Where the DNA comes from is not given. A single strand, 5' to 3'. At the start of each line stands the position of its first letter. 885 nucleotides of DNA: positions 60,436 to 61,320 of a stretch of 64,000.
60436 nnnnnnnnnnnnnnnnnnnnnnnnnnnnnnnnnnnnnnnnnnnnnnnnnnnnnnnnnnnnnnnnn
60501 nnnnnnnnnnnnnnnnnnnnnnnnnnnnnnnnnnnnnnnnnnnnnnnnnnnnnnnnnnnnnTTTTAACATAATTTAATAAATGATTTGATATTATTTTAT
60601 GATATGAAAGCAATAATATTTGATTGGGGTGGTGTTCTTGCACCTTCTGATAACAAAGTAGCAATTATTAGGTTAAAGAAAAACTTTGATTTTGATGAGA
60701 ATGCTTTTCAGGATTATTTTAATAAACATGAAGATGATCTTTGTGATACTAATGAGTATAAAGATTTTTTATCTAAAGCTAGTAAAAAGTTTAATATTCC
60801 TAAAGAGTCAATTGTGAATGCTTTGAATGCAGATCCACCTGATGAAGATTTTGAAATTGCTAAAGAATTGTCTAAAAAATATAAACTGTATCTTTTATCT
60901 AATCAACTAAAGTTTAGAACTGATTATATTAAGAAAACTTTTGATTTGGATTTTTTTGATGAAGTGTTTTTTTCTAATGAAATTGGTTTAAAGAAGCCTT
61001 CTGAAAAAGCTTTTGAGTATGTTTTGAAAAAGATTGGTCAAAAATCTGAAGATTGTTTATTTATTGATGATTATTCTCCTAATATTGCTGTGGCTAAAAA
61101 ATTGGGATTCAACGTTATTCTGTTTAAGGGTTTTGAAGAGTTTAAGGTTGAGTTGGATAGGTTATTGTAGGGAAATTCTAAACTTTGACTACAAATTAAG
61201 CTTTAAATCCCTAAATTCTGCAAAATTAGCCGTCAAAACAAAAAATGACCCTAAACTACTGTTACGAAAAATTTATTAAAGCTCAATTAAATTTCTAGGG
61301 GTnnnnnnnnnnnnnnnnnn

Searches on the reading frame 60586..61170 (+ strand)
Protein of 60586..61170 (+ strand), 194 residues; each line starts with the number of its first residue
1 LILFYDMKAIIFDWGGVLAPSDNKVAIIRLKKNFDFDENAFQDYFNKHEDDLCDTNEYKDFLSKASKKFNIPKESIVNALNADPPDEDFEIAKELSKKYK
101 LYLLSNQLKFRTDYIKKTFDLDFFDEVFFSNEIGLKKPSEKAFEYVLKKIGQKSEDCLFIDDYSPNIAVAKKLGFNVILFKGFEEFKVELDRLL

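Call 77: search_protein_families(library=pfam, proteins=[window:60586-61170:+], max_evalue=0.0001)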
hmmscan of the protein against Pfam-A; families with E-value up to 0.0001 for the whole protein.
window:60586-61170:+ (194 aa): 2 families
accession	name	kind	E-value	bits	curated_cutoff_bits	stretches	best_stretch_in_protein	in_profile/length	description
PF00702.32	Hydrolase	-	2.5e-12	48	26.4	1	7-174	1-191/191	haloacid dehalogenase-like hydrolase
PF13419.12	HAD_2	-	6.2e-10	39.9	23.8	1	10-179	1-177/178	Haloacid dehalogenase-like hydrolase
